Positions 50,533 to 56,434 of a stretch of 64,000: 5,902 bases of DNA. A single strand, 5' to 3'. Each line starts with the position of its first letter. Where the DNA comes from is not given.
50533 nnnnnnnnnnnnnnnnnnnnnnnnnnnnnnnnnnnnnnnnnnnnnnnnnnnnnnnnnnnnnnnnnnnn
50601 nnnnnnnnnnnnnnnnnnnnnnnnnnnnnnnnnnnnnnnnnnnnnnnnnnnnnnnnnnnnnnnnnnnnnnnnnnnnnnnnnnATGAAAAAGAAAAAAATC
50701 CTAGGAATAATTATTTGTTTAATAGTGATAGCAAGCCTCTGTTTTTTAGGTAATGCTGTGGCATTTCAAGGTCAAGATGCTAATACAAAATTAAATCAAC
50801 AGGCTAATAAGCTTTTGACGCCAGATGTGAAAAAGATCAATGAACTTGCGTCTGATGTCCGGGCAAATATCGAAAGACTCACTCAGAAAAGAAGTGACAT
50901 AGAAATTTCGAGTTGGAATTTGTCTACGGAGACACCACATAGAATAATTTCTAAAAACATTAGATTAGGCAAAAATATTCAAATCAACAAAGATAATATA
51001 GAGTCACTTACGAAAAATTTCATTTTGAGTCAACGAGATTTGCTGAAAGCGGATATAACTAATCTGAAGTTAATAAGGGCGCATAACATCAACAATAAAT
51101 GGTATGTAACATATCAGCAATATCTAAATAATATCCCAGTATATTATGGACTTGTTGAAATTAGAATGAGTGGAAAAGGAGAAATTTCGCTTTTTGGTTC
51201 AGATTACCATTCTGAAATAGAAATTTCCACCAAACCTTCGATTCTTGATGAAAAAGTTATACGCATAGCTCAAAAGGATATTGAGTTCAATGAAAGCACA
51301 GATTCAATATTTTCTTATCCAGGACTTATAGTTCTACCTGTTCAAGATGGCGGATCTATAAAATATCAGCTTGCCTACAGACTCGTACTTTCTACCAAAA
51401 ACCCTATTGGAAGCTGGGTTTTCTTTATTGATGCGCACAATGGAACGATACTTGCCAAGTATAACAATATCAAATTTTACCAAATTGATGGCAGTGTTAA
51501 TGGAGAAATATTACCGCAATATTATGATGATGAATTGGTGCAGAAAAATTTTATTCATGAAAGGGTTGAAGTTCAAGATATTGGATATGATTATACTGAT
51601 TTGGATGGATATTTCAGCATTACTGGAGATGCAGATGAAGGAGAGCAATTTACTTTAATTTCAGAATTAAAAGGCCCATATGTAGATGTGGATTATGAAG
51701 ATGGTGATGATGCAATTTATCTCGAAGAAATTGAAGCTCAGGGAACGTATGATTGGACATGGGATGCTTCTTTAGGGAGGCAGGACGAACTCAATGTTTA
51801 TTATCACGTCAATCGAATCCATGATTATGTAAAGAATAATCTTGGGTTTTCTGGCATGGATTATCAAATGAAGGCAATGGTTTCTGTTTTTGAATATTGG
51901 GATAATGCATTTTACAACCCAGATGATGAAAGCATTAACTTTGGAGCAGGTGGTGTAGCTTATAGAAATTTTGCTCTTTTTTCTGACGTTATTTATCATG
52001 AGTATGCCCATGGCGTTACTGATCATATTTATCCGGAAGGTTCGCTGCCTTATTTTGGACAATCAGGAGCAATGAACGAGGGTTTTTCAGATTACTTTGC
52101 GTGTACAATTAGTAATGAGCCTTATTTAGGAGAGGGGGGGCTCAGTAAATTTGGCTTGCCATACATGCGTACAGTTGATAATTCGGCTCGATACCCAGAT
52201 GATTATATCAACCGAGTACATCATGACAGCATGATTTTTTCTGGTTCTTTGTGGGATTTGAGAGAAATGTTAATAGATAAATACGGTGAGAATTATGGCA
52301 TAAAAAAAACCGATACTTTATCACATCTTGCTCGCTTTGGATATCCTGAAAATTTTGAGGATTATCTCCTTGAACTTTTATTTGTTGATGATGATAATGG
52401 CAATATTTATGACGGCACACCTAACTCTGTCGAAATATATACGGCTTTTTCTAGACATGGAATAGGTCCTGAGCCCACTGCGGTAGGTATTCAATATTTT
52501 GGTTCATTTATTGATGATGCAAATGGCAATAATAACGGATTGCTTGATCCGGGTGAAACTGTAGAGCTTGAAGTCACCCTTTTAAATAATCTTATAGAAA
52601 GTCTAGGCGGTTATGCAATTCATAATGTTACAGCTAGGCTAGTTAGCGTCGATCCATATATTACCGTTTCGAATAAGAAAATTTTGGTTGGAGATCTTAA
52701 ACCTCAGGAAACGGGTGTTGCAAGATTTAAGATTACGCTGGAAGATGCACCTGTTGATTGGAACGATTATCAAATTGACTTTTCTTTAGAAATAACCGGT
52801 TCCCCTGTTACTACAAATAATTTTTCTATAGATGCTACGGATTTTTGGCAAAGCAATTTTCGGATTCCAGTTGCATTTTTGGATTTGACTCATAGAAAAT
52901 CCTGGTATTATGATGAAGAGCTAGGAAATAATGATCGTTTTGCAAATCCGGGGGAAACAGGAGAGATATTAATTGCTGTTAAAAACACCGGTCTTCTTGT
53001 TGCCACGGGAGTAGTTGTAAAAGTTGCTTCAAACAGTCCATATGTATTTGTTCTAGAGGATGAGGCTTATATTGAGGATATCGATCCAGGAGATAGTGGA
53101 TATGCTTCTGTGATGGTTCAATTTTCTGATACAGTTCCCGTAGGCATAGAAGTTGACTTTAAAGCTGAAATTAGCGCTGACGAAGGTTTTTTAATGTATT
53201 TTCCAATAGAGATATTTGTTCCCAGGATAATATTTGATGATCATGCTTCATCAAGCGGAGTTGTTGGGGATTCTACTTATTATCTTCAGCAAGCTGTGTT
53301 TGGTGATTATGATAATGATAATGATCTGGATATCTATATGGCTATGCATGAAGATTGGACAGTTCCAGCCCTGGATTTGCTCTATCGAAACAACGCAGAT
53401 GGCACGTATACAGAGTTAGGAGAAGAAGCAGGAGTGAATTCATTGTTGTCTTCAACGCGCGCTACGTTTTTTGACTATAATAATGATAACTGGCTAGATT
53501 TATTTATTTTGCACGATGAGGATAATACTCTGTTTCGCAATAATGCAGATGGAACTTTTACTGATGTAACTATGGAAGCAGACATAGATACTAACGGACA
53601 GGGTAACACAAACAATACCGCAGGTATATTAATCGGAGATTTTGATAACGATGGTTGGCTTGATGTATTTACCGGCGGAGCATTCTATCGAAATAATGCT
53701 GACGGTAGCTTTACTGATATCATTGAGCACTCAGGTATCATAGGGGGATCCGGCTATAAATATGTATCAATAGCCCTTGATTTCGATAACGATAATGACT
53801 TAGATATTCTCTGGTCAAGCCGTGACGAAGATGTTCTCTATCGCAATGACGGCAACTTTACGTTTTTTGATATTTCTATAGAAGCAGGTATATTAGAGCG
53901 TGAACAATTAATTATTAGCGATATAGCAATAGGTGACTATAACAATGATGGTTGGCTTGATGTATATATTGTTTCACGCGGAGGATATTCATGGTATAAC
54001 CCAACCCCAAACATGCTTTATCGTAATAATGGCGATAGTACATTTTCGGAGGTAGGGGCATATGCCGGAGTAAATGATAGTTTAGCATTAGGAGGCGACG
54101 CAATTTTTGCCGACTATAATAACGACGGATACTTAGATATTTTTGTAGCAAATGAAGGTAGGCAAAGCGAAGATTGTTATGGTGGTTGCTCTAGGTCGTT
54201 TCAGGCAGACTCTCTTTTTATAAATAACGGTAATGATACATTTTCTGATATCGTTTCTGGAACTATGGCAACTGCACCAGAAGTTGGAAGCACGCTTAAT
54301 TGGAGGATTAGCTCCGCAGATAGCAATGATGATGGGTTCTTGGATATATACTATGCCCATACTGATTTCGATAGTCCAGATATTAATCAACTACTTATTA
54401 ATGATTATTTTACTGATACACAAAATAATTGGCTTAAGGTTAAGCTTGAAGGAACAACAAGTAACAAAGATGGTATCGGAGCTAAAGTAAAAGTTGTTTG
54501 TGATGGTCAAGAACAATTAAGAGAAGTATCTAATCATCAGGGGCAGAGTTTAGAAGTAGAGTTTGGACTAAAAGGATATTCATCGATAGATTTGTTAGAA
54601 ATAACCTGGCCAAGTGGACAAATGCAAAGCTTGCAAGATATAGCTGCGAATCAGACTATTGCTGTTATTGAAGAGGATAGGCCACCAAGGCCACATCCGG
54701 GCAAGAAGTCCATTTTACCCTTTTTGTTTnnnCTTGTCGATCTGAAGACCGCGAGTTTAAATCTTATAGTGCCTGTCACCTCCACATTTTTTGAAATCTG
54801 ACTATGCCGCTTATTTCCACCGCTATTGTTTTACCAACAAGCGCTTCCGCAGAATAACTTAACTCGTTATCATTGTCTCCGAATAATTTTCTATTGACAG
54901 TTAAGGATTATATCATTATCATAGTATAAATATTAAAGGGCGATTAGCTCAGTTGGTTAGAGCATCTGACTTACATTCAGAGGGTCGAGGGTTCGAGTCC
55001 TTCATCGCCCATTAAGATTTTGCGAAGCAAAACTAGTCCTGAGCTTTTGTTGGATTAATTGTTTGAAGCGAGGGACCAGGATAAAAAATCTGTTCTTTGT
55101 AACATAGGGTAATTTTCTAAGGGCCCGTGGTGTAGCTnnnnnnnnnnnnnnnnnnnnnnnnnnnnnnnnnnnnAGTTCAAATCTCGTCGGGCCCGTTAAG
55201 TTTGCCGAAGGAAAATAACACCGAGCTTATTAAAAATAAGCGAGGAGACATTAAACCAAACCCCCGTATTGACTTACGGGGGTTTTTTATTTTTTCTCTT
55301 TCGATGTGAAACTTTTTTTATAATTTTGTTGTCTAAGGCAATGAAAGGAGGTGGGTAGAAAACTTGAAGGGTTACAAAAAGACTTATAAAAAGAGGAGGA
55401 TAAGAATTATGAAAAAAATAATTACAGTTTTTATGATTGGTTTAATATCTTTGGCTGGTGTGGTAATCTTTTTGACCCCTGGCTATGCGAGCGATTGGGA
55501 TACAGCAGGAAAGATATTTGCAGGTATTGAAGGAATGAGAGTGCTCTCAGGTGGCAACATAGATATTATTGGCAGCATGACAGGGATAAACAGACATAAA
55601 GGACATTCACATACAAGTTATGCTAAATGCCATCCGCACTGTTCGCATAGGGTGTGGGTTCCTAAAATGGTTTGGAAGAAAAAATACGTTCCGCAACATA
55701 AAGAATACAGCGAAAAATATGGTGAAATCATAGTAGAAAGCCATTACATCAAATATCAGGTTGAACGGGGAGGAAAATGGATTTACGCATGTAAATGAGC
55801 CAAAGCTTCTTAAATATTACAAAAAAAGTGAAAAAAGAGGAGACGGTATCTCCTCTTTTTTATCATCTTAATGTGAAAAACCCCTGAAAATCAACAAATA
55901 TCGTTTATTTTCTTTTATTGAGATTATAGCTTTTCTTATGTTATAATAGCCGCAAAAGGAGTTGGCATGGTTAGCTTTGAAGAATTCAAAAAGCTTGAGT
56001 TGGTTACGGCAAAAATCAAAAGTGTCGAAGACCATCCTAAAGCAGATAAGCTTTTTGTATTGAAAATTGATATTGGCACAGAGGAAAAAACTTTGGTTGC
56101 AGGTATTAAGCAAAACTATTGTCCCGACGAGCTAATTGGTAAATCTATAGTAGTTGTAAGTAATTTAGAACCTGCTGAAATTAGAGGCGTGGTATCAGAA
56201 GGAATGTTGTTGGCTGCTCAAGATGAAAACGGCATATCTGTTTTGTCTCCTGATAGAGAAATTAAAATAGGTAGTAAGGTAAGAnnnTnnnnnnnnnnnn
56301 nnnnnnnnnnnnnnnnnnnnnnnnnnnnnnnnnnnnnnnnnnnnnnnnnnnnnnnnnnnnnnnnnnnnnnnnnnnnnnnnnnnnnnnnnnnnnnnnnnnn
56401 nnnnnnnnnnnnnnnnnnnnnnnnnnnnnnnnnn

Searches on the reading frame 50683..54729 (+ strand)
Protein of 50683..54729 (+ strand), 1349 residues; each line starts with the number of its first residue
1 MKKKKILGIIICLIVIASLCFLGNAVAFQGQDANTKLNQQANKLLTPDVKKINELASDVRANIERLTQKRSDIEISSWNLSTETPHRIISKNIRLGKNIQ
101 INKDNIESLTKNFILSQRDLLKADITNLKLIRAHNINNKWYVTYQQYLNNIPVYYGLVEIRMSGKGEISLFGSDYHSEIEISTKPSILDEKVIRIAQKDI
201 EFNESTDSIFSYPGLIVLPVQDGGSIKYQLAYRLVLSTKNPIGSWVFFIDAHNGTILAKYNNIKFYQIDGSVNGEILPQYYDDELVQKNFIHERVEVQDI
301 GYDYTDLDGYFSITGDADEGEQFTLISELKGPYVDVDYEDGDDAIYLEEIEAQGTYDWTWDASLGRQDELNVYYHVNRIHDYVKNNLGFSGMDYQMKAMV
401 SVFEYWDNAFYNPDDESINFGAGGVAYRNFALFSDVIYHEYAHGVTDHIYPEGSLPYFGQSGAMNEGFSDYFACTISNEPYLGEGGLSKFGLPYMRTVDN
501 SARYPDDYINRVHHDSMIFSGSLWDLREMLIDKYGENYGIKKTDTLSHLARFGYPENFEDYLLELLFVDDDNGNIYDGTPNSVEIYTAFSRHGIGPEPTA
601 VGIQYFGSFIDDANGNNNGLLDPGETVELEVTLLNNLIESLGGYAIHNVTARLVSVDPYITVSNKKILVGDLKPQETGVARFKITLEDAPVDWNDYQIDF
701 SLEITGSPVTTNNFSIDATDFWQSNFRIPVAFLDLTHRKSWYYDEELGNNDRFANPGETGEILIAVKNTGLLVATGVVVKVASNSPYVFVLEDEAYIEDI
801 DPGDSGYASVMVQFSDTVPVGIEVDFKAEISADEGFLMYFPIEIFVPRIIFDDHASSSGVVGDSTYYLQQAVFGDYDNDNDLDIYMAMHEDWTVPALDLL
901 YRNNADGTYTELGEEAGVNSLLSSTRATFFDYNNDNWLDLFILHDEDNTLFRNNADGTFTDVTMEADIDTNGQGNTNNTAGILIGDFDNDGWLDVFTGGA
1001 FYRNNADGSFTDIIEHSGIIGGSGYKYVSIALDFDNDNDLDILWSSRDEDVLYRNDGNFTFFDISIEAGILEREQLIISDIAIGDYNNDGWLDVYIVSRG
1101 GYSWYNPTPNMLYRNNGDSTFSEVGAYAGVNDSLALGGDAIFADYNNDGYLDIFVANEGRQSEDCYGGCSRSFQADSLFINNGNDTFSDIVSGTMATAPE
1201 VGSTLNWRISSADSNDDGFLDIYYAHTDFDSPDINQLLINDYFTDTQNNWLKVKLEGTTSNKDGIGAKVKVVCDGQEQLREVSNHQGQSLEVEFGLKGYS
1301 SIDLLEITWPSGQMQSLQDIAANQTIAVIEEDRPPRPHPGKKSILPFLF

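Call 16: search_protein_families(library=pfam, proteins=[window:50683-54729:+], max_evalue=0.01)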
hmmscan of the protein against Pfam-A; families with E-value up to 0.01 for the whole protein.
window:50683-54729:+ (1349 aa): 7 families
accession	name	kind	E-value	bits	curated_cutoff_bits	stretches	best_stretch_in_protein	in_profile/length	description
PF13517.12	FG-GAP_3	-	3.1e-36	124.2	26.9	6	931-996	1-60/61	FG-GAP-like repeat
PF07593.17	UnbV_ASPIC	-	3.8e-13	49.6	23.4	1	1264-1326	1-67/68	ASPIC and UnbV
PF01447.24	Peptidase_M4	-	2.6e-09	38.1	22.4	1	359-447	56-145/145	Thermolysin metallopeptidase, catalytic domain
PF02128.21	Peptidase_M36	-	5.3e-08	32.9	23.3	1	427-542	173-305/368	Fungalysin metallopeptidase (M36)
PF01839.29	FG-GAP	-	1.4e-06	28.5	22.1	0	1142-1159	7-24/37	FG-GAP repeat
PF02868.21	Peptidase_M4_C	-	2.2e-05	24.8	24.4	1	455-478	3-26/165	Thermolysin metallopeptidase, alpha-helical domain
PF03413.25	PepSY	-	0.003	18.3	24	0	190-259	5-59/60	Peptidase propeptide and YPEB domain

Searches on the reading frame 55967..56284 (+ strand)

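Call 16: search_protein_families(library=pfam, proteins=[window:55967-56284:+], max_evalue=0.01)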
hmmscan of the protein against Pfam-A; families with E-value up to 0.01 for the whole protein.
window:55967-56284:+ (106 aa): 1 family
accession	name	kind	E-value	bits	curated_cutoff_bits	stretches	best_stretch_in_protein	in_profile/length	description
PF01588.26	tRNA_bind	-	8.8e-30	103.1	27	1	12-104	1-96/96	Putative tRNA binding domain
